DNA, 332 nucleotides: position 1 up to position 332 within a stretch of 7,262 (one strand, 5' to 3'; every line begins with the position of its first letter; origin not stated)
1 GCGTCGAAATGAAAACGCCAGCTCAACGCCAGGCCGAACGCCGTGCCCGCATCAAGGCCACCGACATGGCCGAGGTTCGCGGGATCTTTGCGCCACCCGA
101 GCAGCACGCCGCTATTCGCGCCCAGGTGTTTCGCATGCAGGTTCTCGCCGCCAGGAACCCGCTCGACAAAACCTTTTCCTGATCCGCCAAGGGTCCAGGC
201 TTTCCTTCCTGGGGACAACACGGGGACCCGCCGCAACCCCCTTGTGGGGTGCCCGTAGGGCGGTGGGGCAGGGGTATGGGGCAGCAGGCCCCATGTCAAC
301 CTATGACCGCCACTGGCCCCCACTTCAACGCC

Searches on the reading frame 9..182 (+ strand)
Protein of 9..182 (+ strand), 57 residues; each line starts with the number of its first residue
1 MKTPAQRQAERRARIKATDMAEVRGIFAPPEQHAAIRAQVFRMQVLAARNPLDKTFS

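Call 5: search_protein_families(library=pfam, proteins=[window:9-182:+], max_evalue=1)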
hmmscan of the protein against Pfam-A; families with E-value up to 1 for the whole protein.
window:9-182:+ (57 aa): 0 families

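Call 6: search_protein_families(library=phrogs, proteins=[window:9-182:+], max_evalue=1)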
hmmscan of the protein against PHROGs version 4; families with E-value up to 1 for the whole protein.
window:9-182:+ (57 aa): 1 family
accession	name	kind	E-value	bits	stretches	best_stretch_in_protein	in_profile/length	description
phrog_536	-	transcription regulation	0.28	12.3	1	1-39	3-41/115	transcriptional regulator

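Call 12: find_homologous_proteins(query=window:9-182:+, max_evalue=0.01)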
Query window:9-182:+ (57 aa): 2 proteins with E <= 0.01 among 2 candidates.
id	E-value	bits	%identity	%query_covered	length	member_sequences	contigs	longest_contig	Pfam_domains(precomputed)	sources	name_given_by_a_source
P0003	2.5e-28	113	100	100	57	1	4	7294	-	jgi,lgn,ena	-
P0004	3.3e-8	51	68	65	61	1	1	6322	-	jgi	-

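Call 13: find_encoding_contigs(protein=P0004, flank=10000, max_places=10)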
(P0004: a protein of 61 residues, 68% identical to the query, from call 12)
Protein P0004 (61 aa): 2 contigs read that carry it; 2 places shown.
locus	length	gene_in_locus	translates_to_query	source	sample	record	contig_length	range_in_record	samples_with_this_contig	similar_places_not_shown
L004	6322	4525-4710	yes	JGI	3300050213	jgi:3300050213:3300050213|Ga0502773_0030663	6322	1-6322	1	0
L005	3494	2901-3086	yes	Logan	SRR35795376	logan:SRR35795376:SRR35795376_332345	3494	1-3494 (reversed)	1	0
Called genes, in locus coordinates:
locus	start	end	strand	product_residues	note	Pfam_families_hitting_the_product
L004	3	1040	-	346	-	?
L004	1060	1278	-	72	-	-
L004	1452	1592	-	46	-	-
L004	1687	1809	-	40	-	-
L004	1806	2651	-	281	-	PF23343:REP_ORF2-G2P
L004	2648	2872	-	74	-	-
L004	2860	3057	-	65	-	-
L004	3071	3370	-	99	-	PF02303:Phage_DNA_bind (weak)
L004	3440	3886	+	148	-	-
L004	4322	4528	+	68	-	-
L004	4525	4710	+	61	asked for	-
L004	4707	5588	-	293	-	PF05707:Zot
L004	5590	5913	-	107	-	PF17537:DUF5455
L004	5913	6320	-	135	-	?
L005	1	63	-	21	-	?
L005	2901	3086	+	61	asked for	-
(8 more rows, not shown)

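Call 14: find_encoding_contigs(protein=P0003, flank=10000, max_places=10)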
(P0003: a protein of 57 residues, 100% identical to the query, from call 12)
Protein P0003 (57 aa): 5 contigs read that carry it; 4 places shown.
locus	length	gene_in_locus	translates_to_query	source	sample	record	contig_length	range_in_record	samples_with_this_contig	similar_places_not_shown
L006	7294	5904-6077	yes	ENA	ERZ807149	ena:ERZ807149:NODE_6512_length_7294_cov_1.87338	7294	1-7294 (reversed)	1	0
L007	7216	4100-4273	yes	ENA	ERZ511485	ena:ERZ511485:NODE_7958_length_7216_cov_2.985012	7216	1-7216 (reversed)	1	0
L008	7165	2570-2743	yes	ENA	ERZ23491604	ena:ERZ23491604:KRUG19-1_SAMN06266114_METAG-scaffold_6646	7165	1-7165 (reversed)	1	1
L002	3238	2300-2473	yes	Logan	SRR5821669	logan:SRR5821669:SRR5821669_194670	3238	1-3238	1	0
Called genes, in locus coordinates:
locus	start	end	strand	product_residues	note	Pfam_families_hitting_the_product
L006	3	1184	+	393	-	?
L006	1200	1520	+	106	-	-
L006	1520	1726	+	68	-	-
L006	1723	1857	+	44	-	-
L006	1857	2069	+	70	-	-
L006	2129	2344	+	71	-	PF04956:TrbC (weak)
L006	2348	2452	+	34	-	-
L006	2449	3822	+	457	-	-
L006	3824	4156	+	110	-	PF10734:DUF2523 (weak)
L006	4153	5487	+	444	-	PF05707:Zot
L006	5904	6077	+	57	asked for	-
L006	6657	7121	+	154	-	-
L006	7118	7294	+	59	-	?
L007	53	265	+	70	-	-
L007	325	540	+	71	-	PF04956:TrbC (weak)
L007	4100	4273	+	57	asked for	-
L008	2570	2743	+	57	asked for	-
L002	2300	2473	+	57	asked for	-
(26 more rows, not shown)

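Call 37: find_homologous_proteins(query=A4, max_evalue=0.01)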
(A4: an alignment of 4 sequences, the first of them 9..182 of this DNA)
Query A4 (4 sequences) (57 aa, profile of the alignment): 106 proteins with E <= 0.01 among 138 candidates.
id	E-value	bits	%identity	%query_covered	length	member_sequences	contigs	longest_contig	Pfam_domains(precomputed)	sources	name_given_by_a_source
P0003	1.7e-29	119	100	100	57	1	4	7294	-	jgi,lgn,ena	-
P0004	1.2e-26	110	68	65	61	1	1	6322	-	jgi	-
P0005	3.4e-21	93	52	74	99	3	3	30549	-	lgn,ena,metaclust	metaclust:\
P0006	2.7e-18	84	48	96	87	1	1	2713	-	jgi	-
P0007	4.5e-14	70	66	56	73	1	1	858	-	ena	-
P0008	1.4e-13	68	63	56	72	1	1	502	-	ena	-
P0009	1.7e-13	68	69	56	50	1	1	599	-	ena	-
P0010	2.0e-13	68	60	75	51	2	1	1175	-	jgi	jgi:hypothetical protein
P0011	7.4e-13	66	65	54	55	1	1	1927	-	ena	-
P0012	9.6e-13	66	69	51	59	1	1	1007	-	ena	-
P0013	1.2e-12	66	56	63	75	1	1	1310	-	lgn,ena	-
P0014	1.4e-12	65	56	63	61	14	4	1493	-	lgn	-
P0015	2.2e-12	65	53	75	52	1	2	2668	-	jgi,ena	jgi:hypothetical protein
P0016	2.6e-12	64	56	63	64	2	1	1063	-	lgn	-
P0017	2.7e-12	64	56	63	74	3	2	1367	-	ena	-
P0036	1.1e-10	59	50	46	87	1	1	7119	-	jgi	jgi:hypothetical protein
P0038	2.1e-10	58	63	56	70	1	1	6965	-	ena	-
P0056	1.7e-9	55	50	74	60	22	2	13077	-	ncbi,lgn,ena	-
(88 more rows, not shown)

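Call 41: search_solved_structures(query=A5, max_evalue=10, show_alignments=3)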
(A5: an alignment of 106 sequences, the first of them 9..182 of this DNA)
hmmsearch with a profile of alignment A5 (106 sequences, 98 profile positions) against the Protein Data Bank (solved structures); distinct sequences matched with E-value up to 10: 0.

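Call 43: find_encoding_contigs(protein=P0036, flank=8000, max_places=3)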
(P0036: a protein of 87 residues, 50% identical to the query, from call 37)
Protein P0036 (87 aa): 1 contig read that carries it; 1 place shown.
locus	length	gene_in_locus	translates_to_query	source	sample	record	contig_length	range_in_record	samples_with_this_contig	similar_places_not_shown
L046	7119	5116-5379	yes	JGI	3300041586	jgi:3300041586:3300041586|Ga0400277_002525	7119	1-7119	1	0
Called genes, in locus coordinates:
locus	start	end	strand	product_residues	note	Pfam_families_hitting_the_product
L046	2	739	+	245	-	PF03837:RecT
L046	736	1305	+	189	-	-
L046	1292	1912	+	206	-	PF09588:YqaJ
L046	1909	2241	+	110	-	-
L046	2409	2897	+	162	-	-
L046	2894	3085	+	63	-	-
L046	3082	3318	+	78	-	-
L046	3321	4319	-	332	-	PF00589:Phage_integrase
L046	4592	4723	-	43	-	-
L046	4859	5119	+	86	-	-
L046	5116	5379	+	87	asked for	-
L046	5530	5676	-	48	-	-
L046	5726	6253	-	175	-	-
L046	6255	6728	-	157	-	PF05838:Glyco_hydro_108, PF09374:PG_binding_3 (faint)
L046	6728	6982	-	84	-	-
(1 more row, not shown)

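Call 44: find_encoding_contigs(protein=P0038, flank=8000, max_places=3)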
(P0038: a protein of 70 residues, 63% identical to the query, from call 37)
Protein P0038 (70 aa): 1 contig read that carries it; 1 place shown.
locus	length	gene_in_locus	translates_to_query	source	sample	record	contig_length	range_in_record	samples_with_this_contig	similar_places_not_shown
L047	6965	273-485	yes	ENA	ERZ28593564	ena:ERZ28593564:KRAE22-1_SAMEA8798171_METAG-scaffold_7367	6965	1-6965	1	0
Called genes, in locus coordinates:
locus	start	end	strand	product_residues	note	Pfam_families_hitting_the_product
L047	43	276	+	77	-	-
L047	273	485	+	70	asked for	-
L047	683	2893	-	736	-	-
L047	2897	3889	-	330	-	-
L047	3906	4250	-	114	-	-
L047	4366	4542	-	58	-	-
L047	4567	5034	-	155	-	PF08291:Peptidase_M15_3, PF05951:Peptidase_M15_2 (weak)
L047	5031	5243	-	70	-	PF10746:Phage_holin_2_2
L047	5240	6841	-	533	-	-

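Call 45: find_encoding_contigs(protein=P0056, flank=8000, max_places=4)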
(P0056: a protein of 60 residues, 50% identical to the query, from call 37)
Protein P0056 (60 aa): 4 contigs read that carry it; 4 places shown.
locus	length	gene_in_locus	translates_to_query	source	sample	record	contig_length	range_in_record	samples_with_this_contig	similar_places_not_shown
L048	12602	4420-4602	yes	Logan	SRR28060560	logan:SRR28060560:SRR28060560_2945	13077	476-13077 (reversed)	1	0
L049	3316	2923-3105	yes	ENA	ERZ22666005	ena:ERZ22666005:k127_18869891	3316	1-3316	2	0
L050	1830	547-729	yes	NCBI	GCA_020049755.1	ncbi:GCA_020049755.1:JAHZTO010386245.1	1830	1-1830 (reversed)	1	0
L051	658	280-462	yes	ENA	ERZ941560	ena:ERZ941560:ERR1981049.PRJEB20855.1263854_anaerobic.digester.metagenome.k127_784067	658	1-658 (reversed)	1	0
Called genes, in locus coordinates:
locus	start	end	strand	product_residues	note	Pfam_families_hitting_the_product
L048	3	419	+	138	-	?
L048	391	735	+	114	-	-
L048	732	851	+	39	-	-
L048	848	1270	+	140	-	PF05772:NinB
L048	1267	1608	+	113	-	-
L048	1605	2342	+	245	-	-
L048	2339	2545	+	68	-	-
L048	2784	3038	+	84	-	PF11753:DUF3310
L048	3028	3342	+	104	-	-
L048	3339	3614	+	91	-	-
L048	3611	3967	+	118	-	-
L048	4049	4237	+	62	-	-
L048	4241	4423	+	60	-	-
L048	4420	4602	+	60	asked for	-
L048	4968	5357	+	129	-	-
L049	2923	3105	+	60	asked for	-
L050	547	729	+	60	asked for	-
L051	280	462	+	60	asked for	-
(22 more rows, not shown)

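Call 47: predict_structure(alignment_id=A5)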
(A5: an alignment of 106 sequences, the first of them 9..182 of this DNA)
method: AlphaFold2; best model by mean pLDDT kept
length: 57 residues; sequences in the alignment: 106
mean_pLDDT: 86.8   pTM: 0.54
mean pLDDT of the five models: 86.8, 85.3, 84.4, 82.9, 80.3
residues with pLDDT >= 90: 29; 70-90: 21; 50-70: 6; < 50: 1
segments of 3 or more residues with pLDDT < 50: none
pLDDT, mean of each block of 10 residues (from residue 1): 92 87 91 94 88 61
secondary structure, 60 per line:
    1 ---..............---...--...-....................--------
elements in order: H4-17 E21-23 E26-28 H30-49

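Call 50: search_protein_representatives(alignment_id=A5)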
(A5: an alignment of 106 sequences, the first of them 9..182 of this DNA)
Query: 106 sequences, 98 profile positions. Proteins with E-value up to 0.001 (for the whole library): 927; up to 1e-10: 310; up to 1e-30: 0. The best 150 are listed.
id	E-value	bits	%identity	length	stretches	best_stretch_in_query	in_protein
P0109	1.3e-22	96.0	-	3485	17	42-66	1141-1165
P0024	1.3e-22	96.0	-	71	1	15-74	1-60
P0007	4.0e-22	94.4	-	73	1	13-74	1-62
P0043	1.4e-21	92.6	-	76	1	13-71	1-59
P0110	2.1e-21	92.1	-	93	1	7-70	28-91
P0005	3.7e-21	91.3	-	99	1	11-66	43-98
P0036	2.1e-20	88.9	-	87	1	15-80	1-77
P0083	3.2e-20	88.3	-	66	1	14-76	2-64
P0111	6.2e-20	87.4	-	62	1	14-72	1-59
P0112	1.8e-19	85.9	-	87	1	16-69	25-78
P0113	1.8e-19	85.9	-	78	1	13-69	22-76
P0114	1.9e-19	85.9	-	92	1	11-70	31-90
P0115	2.6e-19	85.4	-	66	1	15-69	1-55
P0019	3.2e-19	85.1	-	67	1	15-78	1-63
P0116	3.3e-19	85.1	-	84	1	15-75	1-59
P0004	6.0e-16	74.6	-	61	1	17-73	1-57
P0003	1.8e-14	69.9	-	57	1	17-66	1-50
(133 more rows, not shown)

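Call 51: search_protein_families(library=pfam, alignment_id=A5, max_evalue=0.1)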
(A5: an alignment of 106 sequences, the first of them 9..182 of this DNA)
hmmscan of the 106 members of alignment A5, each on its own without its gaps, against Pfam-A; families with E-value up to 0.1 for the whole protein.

A. member 1, window:9-182:+ (57 aa): 0 families

B. families by the number of members that match (of 106 scanned): 14 families
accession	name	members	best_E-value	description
PF21826.1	DUF6887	2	0.016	Family of unknown function (DUF6887)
PF03704.23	BTAD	2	0.032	Bacterial transcriptional activator domain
PF00691.25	OmpA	1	0.011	OmpA family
PF14821.11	Thr_synth_N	1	0.015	Threonine synthase N terminus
PF16789.10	YscO-like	1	0.022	YscO-like protein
PF02429.20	PCP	1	0.024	Peridinin-chlorophyll A binding protein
PF23169.1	HalD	1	0.027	Halogenase D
PF01722.23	BolA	1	0.03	BolA-like protein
PF03280.19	Lipase_chap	1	0.031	Proteobacterial lipase chaperone protein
PF11154.13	DUF2934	1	0.036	Protein of unknown function (DUF2934)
PF09278.17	MerR-DNA-bind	1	0.048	MerR, DNA binding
PF10038.14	DUF2274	1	0.088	Protein of unknown function (DUF2274)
PF02234.24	CDI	1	0.094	Cyclin-dependent kinase inhibitor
PF07767.16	Nop53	1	0.099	Nop53 (60S ribosomal biogenesis)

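Call 52: fold_search(model_id=the predicted structure, library=pdb)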
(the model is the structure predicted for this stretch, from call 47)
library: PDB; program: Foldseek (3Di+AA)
matches with E <= 10: 13; with E <= 0.001: 0
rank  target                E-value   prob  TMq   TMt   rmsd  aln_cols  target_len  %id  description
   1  4l80_A                4.7e+00  0.14  0.41  0.08   7.8        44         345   16  Crystal Structure of Chloroflexus aurantiacus malyl-CoA lyase in complex with magnesium, oxalate, and propionyl-CoA (released 2013-12-04)
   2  4l80_B                5.4e+00  0.12  0.40  0.08   7.9        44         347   16  Crystal Structure of Chloroflexus aurantiacus malyl-CoA lyase in complex with magnesium, oxalate, and propionyl-CoA (released 2013-12-04)
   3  6lgl_l                5.4e+00  0.01  0.18  0.06  13.3        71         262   20  The atomic structure of varicella-zoster virus A-capsid (released 2020-07-29)
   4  6kin_C                6.7e+00  0.10  0.42  0.08   9.1        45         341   16  Crystal structure of the tri-functional malyl-CoA lyase from Roseiflexus castenholzii (released 2019-09-04)
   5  4l7z_E                7.2e+00  0.10  0.42  0.08   9.0        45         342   16  Crystal Structure of Chloroflexus aurantiacus malyl-CoA lyase (released 2013-12-04)
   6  4l80_D                7.2e+00  0.07  0.41  0.08  14.3        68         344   13  Crystal Structure of Chloroflexus aurantiacus malyl-CoA lyase in complex with magnesium, oxalate, and propionyl-CoA (released 2013-12-04)
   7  5vku_t                8.3e+00  0.05  0.34  0.07  10.1        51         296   18  An atomic structure of the human cytomegalovirus (HCMV) capsid with its securing layer of pp150 tegument protein (released 2017-06-28)
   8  8bhc_A                8.3e+00  0.04  0.35  0.10  10.0        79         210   11  K141H and S142H double mutant of hGSTA1-1 (released 2023-03-08)
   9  8doa_MODEL_1_A        8.9e+00  0.05  0.30  0.28   7.4        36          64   22  Solution structure of a model HEEH mini-protein (HEEH_TK_rd5_0958) (released 2022-10-05)
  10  8bhc_B                8.9e+00  0.04  0.35  0.10  10.0        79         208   11  K141H and S142H double mutant of hGSTA1-1 (released 2023-03-08)
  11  8p0x_O                8.9e+00  0.04  0.24  0.03  10.7        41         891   22  Structure of the human Commander complex Retriever Subcomplex (released 2024-03-20)
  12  6kkh_I                9.6e+00  0.08  0.42  0.08   7.7        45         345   16  Crystal structure of the oxalate bound malyl-CoA lyase from Roseiflexus castenholzii (released 2019-09-04)
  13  8p0v_O                9.6e+00  0.04  0.27  0.04  12.2        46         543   22  Structure of the human Commander complex coiled coils, DENND10 and partial Retriever subcomplex (released 2024-03-20)

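Call 53: search_protein_families(library=phrogs, alignment_id=A5, max_evalue=0.01)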
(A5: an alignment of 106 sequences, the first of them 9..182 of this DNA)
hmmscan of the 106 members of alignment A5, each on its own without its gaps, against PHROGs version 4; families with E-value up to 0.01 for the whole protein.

A. member 1, window:9-182:+ (57 aa): 0 families

B. families by the number of members that match (of 106 scanned): 8 families
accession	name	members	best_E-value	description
phrog_9651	-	14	0.00032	-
phrog_34005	-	4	6.1e-05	-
phrog_536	-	4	6.4e-05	transcriptional regulator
phrog_3545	-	2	0.002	-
phrog_6334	-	2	0.0032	-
phrog_23715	-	1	0.0041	-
phrog_23319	-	1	0.0054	-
phrog_35666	-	1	0.0099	-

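Call 54: search_protein_families(library=ncbifam, alignment_id=A5, max_evalue=0.01)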
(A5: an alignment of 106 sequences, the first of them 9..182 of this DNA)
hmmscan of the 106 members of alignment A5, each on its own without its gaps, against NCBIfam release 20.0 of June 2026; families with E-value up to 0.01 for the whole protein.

A. member 1, window:9-182:+ (57 aa): 0 families

B. families by the number of members that match (of 106 scanned): 5 families
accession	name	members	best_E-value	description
NF041430.1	UrfF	2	0.0007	plasmid repression protein F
NF049848.1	tail_join_FII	2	0.0044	head-tail joining protein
NF008671.0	PRK11675.1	1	0.0004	LexA regulated protein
NF006600.0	PRK09140.1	1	0.0057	2-dehydro-3-deoxy-6-phosphogalactonate aldolase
NF004840.0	PRK06190.1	1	0.0097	enoyl-CoA hydratase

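Call 57: find_related_loci(query=A6, collection=viral_contigs, flank=6000)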
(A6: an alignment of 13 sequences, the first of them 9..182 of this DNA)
Query A6 (57 aa) in viral_contigs; peptide patterns used: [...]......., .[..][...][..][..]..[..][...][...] (x = any residue, [..] = any of these).
56 stretches matched a pattern; 21 encode a relative of the query (tblastn E <= 1e-3); 21 distinct loci.
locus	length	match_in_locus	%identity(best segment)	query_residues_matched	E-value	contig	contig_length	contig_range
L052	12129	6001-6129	56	2-44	2e-9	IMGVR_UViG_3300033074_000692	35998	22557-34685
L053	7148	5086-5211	52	2-43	2e-8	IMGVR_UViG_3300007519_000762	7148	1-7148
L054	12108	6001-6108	58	2-37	8e-8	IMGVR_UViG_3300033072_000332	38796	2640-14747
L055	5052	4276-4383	53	2-37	1e-7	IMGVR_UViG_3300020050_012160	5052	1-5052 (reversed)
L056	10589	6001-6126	52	1-38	3e-7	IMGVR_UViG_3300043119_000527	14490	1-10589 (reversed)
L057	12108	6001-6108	53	2-37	3e-7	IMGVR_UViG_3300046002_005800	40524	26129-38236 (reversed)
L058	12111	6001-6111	54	2-38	6e-7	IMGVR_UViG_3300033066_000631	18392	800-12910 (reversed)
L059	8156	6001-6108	53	2-37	1e-6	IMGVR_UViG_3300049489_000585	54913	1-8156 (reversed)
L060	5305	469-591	49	1-43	1e-6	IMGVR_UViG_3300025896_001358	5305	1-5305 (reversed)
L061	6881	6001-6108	53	2-37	1e-6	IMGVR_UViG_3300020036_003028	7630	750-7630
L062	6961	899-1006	53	2-37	1e-6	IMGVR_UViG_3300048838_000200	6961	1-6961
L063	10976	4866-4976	51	7-43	2e-6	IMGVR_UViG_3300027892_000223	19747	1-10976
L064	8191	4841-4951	51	7-43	2e-6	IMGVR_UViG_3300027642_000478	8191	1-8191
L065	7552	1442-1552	49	7-43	3e-6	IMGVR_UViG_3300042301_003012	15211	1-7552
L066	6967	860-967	50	2-37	1e-5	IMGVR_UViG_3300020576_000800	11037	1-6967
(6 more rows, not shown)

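Call 67: search_protein_families(library=padloc, proteins=[window:9-182:+, L004:4322-4528:+], max_evalue=0.01)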
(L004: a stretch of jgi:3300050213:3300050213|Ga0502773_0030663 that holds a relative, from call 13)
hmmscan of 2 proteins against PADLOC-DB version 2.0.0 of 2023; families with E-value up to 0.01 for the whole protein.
window:9-182:+ (57 aa): 0 families

L004:4322-4528:+ (68 aa): 0 families

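Call 71: find_encoding_contigs(protein=P0015, flank=3000, max_places=3)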
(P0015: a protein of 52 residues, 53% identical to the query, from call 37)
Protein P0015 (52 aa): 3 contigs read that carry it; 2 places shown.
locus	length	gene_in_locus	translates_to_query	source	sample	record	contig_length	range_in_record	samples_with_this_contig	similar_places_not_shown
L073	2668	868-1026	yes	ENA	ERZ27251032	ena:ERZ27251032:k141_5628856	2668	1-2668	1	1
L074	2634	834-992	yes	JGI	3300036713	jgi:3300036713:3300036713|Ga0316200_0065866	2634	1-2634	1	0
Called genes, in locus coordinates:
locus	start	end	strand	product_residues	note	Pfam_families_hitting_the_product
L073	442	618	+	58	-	-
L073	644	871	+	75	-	-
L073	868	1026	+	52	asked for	-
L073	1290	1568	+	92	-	-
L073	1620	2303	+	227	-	PF23872:DUF7227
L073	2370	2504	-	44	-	-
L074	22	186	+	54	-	-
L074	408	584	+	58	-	-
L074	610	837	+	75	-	-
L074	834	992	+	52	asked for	-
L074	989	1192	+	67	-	-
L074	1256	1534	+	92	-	-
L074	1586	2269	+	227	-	PF23872:DUF7227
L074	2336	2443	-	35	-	-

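Call 72: find_encoding_contigs(protein=P0006, flank=3000, max_places=3)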
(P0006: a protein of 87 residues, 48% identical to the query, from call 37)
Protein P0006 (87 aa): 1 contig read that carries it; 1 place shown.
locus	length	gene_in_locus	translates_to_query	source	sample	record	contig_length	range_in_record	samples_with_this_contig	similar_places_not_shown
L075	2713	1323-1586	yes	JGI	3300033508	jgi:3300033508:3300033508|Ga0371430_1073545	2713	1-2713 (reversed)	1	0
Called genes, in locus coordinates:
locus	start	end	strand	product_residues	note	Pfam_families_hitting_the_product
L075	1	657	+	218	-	?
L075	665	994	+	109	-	-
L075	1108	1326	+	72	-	-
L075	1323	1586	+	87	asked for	-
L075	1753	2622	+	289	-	PF05707:Zot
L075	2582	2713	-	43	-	?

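Call 81: search_dna_similar(query=window:9-182:+, collection=phages, mode=protein, max_evalue=10, max_rows=15)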
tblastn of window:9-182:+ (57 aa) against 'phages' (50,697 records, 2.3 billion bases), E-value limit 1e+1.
Records with a match: 1; places in all: 1; records where one place covers at least 80% of the query: 0.
Best place of each record, by identity: <60% 1.
By first word of the organism name: Dolichospermum 1.
By host as written in the record: Dolichospermum flos-aquae 1.
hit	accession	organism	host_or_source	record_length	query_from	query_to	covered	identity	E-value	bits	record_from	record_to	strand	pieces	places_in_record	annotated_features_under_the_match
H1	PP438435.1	Dolichospermum phage Dfl-JY45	Dolichospermum flos-aquae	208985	19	42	42%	54.2%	7e+0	29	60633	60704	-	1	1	hypothetical protein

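Call 85: find_related_loci(query=L004:4322-4528:+, collection=viral_contigs, flank=6000)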
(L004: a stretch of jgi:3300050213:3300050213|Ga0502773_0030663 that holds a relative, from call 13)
Query L004:4322-4528:+ (68 aa) in viral_contigs; peptide patterns used: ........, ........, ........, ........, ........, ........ (x = any residue, [..] = any of these).
5 stretches matched a pattern, but none encodes a relative of the query by tblastn (E <= 1e-3).

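Call 86: find_related_loci(query=L075:1108-1326:+, collection=viral_contigs, flank=6000)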
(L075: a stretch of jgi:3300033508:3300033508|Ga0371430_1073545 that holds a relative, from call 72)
Query L075:1108-1326:+ (72 aa) in viral_contigs; peptide patterns used: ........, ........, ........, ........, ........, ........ (x = any residue, [..] = any of these).
18 stretches matched a pattern, but none encodes a relative of the query by tblastn (E <= 1e-3).

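Call 89: fold_search(model_id=the predicted structure, library=viral)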
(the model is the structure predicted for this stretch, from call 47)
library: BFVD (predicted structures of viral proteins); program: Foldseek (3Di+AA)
matches with E <= 10: 85; with E <= 0.001: 0
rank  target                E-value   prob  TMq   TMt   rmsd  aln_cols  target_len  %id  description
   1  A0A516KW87            3.2e-02  1.00  0.59  0.60   3.4        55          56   18  (no name in the UniProt tables at hand)
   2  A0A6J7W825            1.7e+00  0.15  0.36  0.32  10.9        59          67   20  Uncharacterized protein [uncultured Caudovirales phage]
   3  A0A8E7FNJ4            2.3e+00  0.10  0.28  0.33   7.9        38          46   13  (no name in the UniProt tables at hand)
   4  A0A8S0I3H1            2.5e+00  0.12  0.35  0.36   7.1        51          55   12  (no name in the UniProt tables at hand)
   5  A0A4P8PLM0            2.5e+00  0.06  0.24  0.08  10.1        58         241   22  Replication initiator protein [Blackfly microvirus SF02]
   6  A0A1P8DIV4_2          2.7e+00  0.09  0.34  0.03  11.0        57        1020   18  (no name in the UniProt tables at hand)
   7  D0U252                2.9e+00  0.08  0.32  0.20  13.8        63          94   13  Uncharacterized protein [Clavibacter phage CMP1]
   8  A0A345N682            3.1e+00  0.15  0.40  0.29  10.1        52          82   19  (no name in the UniProt tables at hand)
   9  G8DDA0                3.1e+00  0.06  0.26  0.20   6.2        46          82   22  (no name in the UniProt tables at hand)
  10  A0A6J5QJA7            3.3e+00  0.04  0.26  0.10  10.0        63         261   17  DUF1376 domain-containing protein [uncultured Caudovirales phage]
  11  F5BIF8                3.6e+00  0.06  0.23  0.14   7.4        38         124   18  NS1 (Fragment) [Bocavirus pig/PBoV1/China/2010]
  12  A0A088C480            3.6e+00  0.06  0.27  0.13  10.4        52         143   15  (no name in the UniProt tables at hand)
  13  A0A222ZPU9            3.8e+00  0.12  0.45  0.35  11.5        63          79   16  Uncharacterized protein [Mycobacterium phage Bartholomew]
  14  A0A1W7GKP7            4.1e+00  0.08  0.28  0.10   4.7        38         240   13  Uncharacterized protein [Tenacibaculum phage pT24]
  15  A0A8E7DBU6            4.1e+00  0.06  0.23  0.05   9.2        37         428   16  DNA polymerase B-like protein [Enterococcus phage vB_EfaS_785CS]
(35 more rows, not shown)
